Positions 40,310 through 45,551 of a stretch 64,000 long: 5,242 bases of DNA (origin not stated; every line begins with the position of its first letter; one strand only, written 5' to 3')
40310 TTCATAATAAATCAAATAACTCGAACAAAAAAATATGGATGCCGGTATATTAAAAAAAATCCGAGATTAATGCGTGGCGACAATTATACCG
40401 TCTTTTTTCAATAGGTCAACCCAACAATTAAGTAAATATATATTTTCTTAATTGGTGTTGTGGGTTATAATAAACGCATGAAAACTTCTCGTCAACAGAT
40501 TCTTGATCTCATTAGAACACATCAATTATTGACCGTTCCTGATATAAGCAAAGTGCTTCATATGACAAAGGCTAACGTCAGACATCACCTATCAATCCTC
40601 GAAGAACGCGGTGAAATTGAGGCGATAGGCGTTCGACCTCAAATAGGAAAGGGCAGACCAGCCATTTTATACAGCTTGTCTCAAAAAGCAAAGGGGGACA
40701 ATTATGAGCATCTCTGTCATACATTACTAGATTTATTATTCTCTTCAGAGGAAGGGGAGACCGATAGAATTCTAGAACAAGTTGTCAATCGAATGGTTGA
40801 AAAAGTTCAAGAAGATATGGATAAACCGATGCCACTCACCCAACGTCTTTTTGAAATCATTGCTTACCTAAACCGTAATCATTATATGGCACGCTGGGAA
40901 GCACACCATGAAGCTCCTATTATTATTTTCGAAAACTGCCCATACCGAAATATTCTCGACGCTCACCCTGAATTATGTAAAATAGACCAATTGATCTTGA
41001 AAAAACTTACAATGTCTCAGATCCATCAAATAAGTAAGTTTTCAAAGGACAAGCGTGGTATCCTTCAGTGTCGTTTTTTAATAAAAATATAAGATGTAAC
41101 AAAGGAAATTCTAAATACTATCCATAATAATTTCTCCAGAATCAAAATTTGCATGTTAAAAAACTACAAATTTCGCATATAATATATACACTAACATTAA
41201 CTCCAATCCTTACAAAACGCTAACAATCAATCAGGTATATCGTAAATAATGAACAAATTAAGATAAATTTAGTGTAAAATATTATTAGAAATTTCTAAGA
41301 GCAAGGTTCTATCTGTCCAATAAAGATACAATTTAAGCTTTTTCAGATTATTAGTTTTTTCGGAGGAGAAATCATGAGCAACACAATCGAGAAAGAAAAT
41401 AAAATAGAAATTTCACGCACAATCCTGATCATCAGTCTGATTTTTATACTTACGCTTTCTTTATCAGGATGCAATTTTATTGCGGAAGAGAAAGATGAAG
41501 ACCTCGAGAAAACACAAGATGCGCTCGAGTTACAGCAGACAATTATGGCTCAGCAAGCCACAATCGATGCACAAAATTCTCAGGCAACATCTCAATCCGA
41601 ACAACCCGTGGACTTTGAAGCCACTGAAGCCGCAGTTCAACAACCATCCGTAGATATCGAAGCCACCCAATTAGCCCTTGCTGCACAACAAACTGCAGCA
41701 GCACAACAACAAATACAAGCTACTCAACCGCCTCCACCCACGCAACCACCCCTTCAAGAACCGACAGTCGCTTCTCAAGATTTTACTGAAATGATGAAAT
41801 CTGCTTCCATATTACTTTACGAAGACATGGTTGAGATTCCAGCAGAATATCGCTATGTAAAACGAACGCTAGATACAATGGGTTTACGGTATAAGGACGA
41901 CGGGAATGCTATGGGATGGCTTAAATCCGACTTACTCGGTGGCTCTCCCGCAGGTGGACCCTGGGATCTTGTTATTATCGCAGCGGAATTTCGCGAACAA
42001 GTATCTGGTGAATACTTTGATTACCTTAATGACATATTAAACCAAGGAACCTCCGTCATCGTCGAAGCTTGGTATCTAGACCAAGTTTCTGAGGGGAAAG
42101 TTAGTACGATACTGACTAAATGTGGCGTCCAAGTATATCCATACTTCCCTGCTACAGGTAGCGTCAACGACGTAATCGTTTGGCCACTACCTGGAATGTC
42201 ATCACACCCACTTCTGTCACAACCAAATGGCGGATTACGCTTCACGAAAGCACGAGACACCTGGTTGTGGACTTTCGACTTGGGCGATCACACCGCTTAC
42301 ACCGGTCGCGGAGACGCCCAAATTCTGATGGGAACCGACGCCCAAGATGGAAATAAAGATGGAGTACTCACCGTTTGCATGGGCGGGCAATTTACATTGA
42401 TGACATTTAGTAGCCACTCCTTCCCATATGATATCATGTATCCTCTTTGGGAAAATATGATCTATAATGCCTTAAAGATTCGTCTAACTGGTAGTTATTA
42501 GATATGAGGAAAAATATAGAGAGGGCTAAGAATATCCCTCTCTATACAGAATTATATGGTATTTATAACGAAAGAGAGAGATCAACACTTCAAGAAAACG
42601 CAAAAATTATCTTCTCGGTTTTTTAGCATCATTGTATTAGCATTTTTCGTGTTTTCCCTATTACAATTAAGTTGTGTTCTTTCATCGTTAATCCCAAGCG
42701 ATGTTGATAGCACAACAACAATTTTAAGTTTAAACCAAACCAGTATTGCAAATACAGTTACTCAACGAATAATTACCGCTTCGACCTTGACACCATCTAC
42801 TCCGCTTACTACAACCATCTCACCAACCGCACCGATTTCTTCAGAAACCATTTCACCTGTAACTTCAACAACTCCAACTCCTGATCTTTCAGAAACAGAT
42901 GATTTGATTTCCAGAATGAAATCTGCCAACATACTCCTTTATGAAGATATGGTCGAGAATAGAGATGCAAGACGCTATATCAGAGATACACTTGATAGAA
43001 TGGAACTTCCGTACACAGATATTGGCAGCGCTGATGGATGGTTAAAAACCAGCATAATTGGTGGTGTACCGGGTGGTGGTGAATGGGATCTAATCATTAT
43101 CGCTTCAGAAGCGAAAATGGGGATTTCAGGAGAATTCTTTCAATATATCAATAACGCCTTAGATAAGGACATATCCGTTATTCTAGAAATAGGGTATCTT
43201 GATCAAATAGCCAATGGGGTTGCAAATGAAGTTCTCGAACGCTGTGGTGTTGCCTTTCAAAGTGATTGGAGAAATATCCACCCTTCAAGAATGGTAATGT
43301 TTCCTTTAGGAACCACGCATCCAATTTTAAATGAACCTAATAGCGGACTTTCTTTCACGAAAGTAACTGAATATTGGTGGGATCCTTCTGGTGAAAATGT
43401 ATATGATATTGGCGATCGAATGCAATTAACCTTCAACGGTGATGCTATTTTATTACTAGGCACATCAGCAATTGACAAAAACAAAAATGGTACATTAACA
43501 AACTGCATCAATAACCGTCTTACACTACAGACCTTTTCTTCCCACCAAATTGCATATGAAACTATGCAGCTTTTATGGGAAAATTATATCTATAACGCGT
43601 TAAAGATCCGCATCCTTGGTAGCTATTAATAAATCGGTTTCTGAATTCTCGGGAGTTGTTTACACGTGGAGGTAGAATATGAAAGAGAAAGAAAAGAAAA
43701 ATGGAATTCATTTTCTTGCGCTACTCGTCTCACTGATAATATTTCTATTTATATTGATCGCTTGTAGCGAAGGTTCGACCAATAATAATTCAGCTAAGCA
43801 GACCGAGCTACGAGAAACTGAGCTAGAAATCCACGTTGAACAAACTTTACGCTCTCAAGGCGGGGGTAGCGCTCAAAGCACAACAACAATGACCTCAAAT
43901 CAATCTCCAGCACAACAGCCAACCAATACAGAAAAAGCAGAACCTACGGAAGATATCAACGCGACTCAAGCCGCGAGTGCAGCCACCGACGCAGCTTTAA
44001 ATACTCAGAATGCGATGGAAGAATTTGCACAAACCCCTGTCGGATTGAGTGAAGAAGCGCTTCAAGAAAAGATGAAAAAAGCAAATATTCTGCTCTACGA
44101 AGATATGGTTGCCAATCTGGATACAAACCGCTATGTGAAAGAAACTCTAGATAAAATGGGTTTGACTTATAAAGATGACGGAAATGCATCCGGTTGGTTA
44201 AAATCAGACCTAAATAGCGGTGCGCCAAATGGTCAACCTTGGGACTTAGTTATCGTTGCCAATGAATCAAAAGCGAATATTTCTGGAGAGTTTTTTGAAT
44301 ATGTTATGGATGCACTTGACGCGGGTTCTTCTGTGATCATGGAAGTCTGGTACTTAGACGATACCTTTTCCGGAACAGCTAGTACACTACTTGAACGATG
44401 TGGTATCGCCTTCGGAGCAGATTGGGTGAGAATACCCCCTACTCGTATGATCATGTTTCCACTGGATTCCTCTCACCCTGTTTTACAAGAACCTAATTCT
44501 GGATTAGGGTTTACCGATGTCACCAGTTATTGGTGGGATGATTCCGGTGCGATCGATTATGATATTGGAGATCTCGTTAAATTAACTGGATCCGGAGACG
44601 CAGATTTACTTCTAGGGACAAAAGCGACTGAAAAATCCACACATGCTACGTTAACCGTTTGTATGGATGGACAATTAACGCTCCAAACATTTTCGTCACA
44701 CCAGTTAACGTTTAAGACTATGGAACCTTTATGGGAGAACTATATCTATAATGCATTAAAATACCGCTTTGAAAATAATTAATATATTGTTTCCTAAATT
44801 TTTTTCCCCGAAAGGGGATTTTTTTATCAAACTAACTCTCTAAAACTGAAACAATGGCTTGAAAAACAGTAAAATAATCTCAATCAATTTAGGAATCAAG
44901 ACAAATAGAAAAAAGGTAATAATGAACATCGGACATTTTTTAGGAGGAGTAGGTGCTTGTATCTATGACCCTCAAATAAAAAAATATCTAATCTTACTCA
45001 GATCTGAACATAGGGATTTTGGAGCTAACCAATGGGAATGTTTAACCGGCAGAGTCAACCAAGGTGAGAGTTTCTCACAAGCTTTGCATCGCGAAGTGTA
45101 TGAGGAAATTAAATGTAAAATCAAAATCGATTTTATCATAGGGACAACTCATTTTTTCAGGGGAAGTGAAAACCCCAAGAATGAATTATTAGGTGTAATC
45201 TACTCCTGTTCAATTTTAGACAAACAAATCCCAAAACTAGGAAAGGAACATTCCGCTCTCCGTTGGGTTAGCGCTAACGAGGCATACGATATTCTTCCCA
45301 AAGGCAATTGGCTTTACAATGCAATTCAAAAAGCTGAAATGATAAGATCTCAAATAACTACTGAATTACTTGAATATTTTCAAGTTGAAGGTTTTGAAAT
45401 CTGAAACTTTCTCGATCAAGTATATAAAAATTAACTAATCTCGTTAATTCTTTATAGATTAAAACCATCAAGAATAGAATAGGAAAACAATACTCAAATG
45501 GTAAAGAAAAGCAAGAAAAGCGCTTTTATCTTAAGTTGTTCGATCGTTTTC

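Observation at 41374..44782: Three tandem paralogous lipoproteins sharing an unassigned ~235-aa extracytoplasmic domain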

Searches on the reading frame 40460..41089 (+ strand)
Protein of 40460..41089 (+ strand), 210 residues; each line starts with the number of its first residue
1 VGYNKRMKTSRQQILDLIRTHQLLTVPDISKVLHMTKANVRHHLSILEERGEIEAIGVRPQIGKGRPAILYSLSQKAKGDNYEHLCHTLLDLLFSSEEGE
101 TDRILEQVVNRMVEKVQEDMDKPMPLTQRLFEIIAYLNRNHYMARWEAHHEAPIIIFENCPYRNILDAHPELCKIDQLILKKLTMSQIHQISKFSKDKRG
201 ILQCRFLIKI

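Call 4: search_protein_families(library=pfam, proteins=[window:40460-41089:+], max_evalue=1)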
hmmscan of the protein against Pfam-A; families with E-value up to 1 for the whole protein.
window:40460-41089:+ (210 aa): 15 families
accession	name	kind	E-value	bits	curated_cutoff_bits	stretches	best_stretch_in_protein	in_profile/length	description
PF01022.26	HTH_5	-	8.1e-09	35.7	22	1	11-51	4-43/47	Bacterial regulatory protein, arsR family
PF12840.13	HTH_20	-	5.3e-06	26.8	27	1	11-51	6-46/51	Helix-turn-helix domain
PF09339.16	HTH_IclR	-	7.7e-05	22.8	22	1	13-51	7-46/52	IclR helix-turn-helix domain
PF08220.18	HTH_DeoR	-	0.0004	20.5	21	1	12-53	3-44/57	DeoR-like helix-turn-helix domain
PF13412.12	HTH_24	-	0.00051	20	21.9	1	10-51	4-45/48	Winged helix-turn-helix DNA-binding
PF12802.13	MarR_2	-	0.0011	19.5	27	1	13-54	9-51/61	MarR family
PF21476.4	PF0610-like_N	-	0.0031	18.2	33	1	9-45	1-36/50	PF0610-like, N-terminal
PF01047.28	MarR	-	0.0062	16.9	24.6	1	14-53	8-47/59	MarR family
PF08279.18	HTH_11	-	0.0099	16.2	25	1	11-55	2-48/55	HTH domain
PF22979.2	HTH_69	-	0.012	16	27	1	24-57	27-60/69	Winged helix-turn-helix domain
PF18546.6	MetOD1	-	0.032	14.7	23.8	1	103-184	28-115/142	Methanogen output domain 1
PF13814.12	Replic_Relax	-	0.04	14.4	25.3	1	15-77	1-66/191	Replication-relaxation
PF25212.1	HVO_A0114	-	0.068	13.4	27.6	1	7-54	20-67/84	HVO_A0114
PF18208.6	NES_C_h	-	0.11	13.2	26.6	1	100-134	66-100/109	Nicking enzyme C-terminal middle helical domain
PF13601.12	HTH_34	-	0.18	12.4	27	1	22-75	13-63/80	Winged helix DNA-binding domain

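Call 5: search_protein_families(library=ncbifam, proteins=[window:40460-41089:+], max_evalue=1)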
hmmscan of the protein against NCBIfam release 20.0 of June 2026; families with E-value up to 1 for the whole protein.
window:40460-41089:+ (210 aa): 11 families
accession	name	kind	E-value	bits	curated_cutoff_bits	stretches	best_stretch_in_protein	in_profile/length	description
TIGR02702.1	SufR_cyano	equivalog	2.4e-09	37.2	178.8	1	10-176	2-178/208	iron-sulfur cluster biosynthesis transcriptional regulator SufR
NF033789.1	repress_SdpR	subfamily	8.2e-06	25.6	100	1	10-53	9-51/79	autorepressor SdpR family transcription factor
NF033788.1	HTH_metalloreg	subfamily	1.1e-05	25.1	55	1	10-51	12-53/77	metalloregulator ArsR/SmtB family transcription factor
NF053606.1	Sta1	subfamily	4.4e-05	23.5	80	1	10-76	21-86/100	Sta1 family transcriptional regulator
NF040939.2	trans_reg_lrs14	equivalog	4.7e-05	23.4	90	1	12-76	25-88/103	Lrs14 family HTH-type transcriptional regulator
NF053704.1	TransRegCcpNBacil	equivalog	5e-05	22.8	260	1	9-63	5-56/208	transcriptional regulator CcpN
NF053602.1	Phr_regulator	exception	0.00032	20.3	320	1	10-137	13-128/191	heat shock transcription regulator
NF007720.0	PRK10411.1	equivalog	0.00084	18.7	259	1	7-53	1-48/243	L-fucose operon activator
NF041397.1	TranRegGlpR_Halo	equivalog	0.0012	18.5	300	1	10-54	6-50/253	HTH-type transcriptional regulator GlpR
NF053756.1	MreA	equivalog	0.0085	15.9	100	1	12-76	20-83/110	MreA family transcriptional regulator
NF040755.1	AgaR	equivalog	0.075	12.1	260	1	10-52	7-49/256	transcriptional repressor AgaR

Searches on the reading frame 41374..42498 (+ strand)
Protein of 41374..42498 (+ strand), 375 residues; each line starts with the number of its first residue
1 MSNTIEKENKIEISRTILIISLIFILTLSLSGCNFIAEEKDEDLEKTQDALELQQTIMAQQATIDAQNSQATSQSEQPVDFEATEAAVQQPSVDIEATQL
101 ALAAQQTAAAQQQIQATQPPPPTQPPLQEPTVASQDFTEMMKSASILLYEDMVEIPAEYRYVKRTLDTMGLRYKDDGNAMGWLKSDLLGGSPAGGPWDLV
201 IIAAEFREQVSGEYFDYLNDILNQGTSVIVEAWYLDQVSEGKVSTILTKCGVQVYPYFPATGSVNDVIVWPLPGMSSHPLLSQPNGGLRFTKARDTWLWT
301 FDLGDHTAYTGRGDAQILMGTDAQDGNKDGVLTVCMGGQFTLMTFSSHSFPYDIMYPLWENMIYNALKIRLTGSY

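Call 4: search_protein_families(library=pfam, proteins=[window:41374-42498:+], max_evalue=1)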
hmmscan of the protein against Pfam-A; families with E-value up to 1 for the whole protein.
window:41374-42498:+ (375 aa): 0 families

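Call 5: search_protein_families(library=ncbifam, proteins=[window:41374-42498:+], max_evalue=1)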
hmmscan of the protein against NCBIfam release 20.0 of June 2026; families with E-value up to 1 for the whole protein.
window:41374-42498:+ (375 aa): 2 families
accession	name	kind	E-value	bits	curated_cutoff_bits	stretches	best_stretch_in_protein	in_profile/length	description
TIGR02205.1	septum_zipA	equivalog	0.038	14.1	119.65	1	15-137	4-120/284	cell division protein ZipA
NF041042.1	FslE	exception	0.27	9.7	800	1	9-91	3-81/505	rhizoferrin import outer membrane protein FslE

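Call 7: search_solved_structures(query=A1, max_evalue=10)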
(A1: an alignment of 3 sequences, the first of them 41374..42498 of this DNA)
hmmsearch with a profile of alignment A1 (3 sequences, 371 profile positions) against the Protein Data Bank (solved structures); distinct sequences matched with E-value up to 10: 3.
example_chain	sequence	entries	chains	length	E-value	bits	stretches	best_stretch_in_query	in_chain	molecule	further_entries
8vb2_M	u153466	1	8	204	0.93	11.7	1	35-191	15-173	Ejection protein 3 (gp50)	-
1fxk_B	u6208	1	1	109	2.7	10.2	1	78-166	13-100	PREFOLDIN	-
1fxk_A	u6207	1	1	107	7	8.8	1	77-165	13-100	PREFOLDIN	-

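Call 47: search_protein_families(library=padloc, proteins=[window:41374-42498:+], max_evalue=0.01)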
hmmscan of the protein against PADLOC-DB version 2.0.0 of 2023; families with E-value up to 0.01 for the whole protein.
window:41374-42498:+ (375 aa): 0 families

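Call 53: predict_structure(alignment_id=A4)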
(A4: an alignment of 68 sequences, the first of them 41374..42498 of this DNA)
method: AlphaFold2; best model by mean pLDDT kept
length: 375 residues; sequences in the alignment: 68
mean_pLDDT: 82.5   pTM: 0.68
mean pLDDT of the five models: 82.5, 81.8, 80.9, 80.7, 79.7
residues with pLDDT >= 90: 198; 70-90: 83; 50-70: 68; < 50: 26
segments of 3 or more residues with pLDDT < 50: 1-3, 73-91
pLDDT, mean of each block of 10 residues (from residue 1): 47 80 91 62 72 71 65 46 41 64 69 57 68 87 97 92 98 87 92 97 87 89 97 92 95 84 79 95 94 86 92 96 92 97 95 97 98 84
secondary structure, 60 per line:
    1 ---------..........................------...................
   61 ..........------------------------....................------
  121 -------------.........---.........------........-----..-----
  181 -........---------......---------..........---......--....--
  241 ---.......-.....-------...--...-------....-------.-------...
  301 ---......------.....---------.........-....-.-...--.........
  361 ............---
elements in order: H10-35 H42-70 H95-114 H134-142 E146-150 H151-154 H161-168 H182-189 E199-204 H214-223 E227-232 H235-238 H244-250 E252-256 E269-271 H279-282 E304-309 E316-320 E330-335 E340-343 H352-372

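Call 55: fold_search(model_id=the predicted structure, library=pdb)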
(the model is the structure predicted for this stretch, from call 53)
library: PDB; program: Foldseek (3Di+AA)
matches with E <= 10: 1335; with E <= 0.001: 30
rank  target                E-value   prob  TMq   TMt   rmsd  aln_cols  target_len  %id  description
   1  8hx8_B                6.3e-05  1.00  0.33  0.20   6.1       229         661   11  Crystal structure of 4-amino-4-deoxychorismate synthase from Streptomyces venezuelae co-crystallized with chorismate (released 2023-10-18)
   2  2vdj                  6.3e-05  1.00  0.33  0.44  10.8       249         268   13  Crystal Structure of Homoserine O-acetyltransferase (metA) from Bacillus Cereus with Homoserine (released 2008-01-22)
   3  1gpm_A                9.8e-05  1.00  0.30  0.24   7.7       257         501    9  ESCHERICHIA COLI GMP SYNTHETASE COMPLEXED WITH AMP AND PYROPHOSPHATE (released 1996-01-29)
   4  8hx6_A                1.0e-04  1.00  0.30  0.19   8.0       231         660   10  Crystal structure of 4-amino-4-deoxychorismate synthase from Streptomyces venezuelae (released 2023-10-18)
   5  7sbc_D                1.1e-04  1.00  0.32  0.25   7.9       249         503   14  Crystal structure of a GMP synthase from Acinetobacter baumannii AB5075-UW (released 2021-10-06)
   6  9kpv_A                1.3e-04  1.00  0.31  0.25   7.8       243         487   11  Crystal structure of enzyme (released 2025-12-24)
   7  7sbc_A                1.3e-04  1.00  0.31  0.24   8.2       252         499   13  Crystal structure of a GMP synthase from Acinetobacter baumannii AB5075-UW (released 2021-10-06)
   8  9kpv_D                1.7e-04  1.00  0.33  0.26   6.3       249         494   11  Crystal structure of enzyme (released 2025-12-24)
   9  4l8f_A                1.7e-04  1.00  0.34  0.42   8.7       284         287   11  Crystal structure of gamma-glutamyl hydrolase (C108A) complex with MTX (released 2014-05-14)
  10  2a9v_A                2.1e-04  1.00  0.36  0.61   5.9       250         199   10  Crystal structure of a putative gmp synthase subunit a protein (ta0944m) from thermoplasma acidophilum at 2.45 A resol (released 2005-08-02)
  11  8hx8_A                2.4e-04  1.00  0.34  0.20   6.1       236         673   11  Crystal structure of 4-amino-4-deoxychorismate synthase from Streptomyces venezuelae co-crystallized with chorismate (released 2023-10-18)
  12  2a9v_C                2.4e-04  1.00  0.32  0.54   6.9       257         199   10  Crystal structure of a putative gmp synthase subunit a protein (ta0944m) from thermoplasma acidophilum at 2.45 A resol (released 2005-08-02)
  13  1l9x_D                2.4e-04  0.99  0.30  0.37  11.3       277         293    8  Structure of gamma-Glutamyl Hydrolase (released 2002-04-10)
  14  1l9x_B                2.5e-04  1.00  0.35  0.42   8.1       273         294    9  Structure of gamma-Glutamyl Hydrolase (released 2002-04-10)
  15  7sbc_C                3.2e-04  1.00  0.30  0.23   8.0       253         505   11  Crystal structure of a GMP synthase from Acinetobacter baumannii AB5075-UW (released 2021-10-06)
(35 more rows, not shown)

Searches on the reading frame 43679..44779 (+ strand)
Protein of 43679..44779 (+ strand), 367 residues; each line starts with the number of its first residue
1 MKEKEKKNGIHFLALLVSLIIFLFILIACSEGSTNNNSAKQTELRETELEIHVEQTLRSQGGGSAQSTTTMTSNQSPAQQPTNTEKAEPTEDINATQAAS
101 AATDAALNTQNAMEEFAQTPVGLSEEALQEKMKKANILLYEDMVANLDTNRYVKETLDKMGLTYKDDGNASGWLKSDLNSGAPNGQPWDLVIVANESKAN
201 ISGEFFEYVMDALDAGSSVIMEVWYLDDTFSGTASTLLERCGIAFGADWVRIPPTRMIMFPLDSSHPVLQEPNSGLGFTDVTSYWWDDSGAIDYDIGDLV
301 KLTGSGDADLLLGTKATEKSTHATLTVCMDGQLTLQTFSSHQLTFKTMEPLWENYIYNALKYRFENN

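Call 4: search_protein_families(library=pfam, proteins=[window:43679-44779:+], max_evalue=1)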
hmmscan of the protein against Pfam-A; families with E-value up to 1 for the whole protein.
window:43679-44779:+ (367 aa): 2 families
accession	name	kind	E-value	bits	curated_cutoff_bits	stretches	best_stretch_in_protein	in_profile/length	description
PF16339.10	DUF4969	-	0.021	15.6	31.4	1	14-55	7-45/79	Domain of unknown function (DUF4969)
PF22251.1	PFF1_TM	-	0.04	13.9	32.3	1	9-126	96-221/300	Vacuolar membrane protease, transmembrane domain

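Call 5: search_protein_families(library=ncbifam, proteins=[window:43679-44779:+], max_evalue=1)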
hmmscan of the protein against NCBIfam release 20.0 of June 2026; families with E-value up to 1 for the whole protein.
window:43679-44779:+ (367 aa): 5 families
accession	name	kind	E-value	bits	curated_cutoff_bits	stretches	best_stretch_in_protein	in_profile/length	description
NF040528.1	SP_0198_lipo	equivalog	0.023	14.6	100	1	16-99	6-68/144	SP_0198 family lipoprotein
NF047550.1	LIC_12071_fam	equivalog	0.041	13.1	350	1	13-104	222-319/337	LIC_12071 family protein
NF033193.2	lipo_NDxxF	hypoth_equivalog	0.2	11.3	60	1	15-54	5-43/199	NDxxF motif lipoprotein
NF011492.0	PRK14900.1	equivalog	0.59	7.9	1783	1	36-135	871-967/1044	valine--tRNA ligase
NF041057.1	Rcas_1661_fam_Se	equivalog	0.77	9.3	190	1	19-115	2-68/247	Rcas_1661 family thioredoxin-like (seleno)lipoprotein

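Call 47: search_protein_families(library=padloc, proteins=[window:43679-44779:+], max_evalue=0.01)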
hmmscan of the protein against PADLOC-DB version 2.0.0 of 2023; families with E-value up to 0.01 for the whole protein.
window:43679-44779:+ (367 aa): 0 families

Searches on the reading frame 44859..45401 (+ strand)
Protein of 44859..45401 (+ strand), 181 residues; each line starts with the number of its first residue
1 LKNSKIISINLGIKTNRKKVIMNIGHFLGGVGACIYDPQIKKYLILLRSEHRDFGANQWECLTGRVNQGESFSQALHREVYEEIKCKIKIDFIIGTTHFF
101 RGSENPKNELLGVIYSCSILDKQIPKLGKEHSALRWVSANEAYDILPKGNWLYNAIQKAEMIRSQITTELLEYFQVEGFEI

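Call 4: search_protein_families(library=pfam, proteins=[window:44859-45401:+], max_evalue=1)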
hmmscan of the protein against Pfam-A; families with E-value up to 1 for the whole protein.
window:44859-45401:+ (181 aa): 2 families
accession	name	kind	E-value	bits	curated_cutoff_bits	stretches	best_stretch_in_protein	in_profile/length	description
PF00293.34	NUDIX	-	9.4e-15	55.2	21.1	1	30-151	5-126/134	NUDIX domain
PF24930.1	DUF7750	-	0.017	15.4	27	1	66-88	34-56/65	Domain of unknown function (DUF7750)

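Call 5: search_protein_families(library=ncbifam, proteins=[window:44859-45401:+], max_evalue=1)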
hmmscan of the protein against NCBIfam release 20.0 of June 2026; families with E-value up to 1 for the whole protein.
window:44859-45401:+ (181 aa): 15 families
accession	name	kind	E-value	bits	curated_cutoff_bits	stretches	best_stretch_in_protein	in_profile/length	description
NF006961.0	PRK09438.1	equivalog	2.1e-08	33.8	103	1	34-142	14-129/151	dihydroneopterin triphosphate diphosphatase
NF007834.0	PRK10546.1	equivalog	4.4e-08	33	156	1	41-145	15-114/135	pyrimidine (deoxy)nucleoside triphosphate diphosphatase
NF006530.0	PRK08999.1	equivalog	7.1e-08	31.9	245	1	36-142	14-112/315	Nudix family hydrolase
NF001299.0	PRK00241.1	equivalog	1e-05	25.2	158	1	48-89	150-191/263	NAD(+) diphosphatase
NF001934.0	PRK00714.1-1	equivalog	3.2e-05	23.4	241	1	52-98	26-73/176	RNA pyrophosphohydrolase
NF008044.0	PRK10776.1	equivalog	5.1e-05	23.2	148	1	41-140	16-108/130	8-oxo-dGTP diphosphatase MutT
TIGR00586.1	mutt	equivalog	6.4e-05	23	97.9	1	41-88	17-63/129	8-oxo-dGTP diphosphatase MutT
NF012016.0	PRK15472.1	equivalog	0.00012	21.8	95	1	42-97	16-71/141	nucleoside triphosphatase NudI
NF001936.0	PRK00714.1-3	equivalog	0.00022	21.1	118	1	52-91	30-68/155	RNA pyrophosphohydrolase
NF001938.0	PRK00714.1-5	equivalog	0.0011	18.3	116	1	51-87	39-75/172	RNA pyrophosphohydrolase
NF001935.0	PRK00714.1-2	equivalog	0.0055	16.2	259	1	56-99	30-73/183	RNA pyrophosphohydrolase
NF001937.0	PRK00714.1-4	equivalog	0.018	14.6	139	1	53-98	27-72/161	RNA pyrophosphohydrolase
TIGR02705.1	nudix_YtkD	equivalog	0.037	13.6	154.4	1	49-89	40-77/156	RNA deprotection pyrophosphohydrolase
NF041652.1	Nud_hyd_Dein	equivalog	0.051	13.8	200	1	51-142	37-127/152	Nudix hydrolase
NF011922.0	PRK15393.1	equivalog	0.053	13.2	152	1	40-141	49-146/182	NUDIX hydrolase YfcD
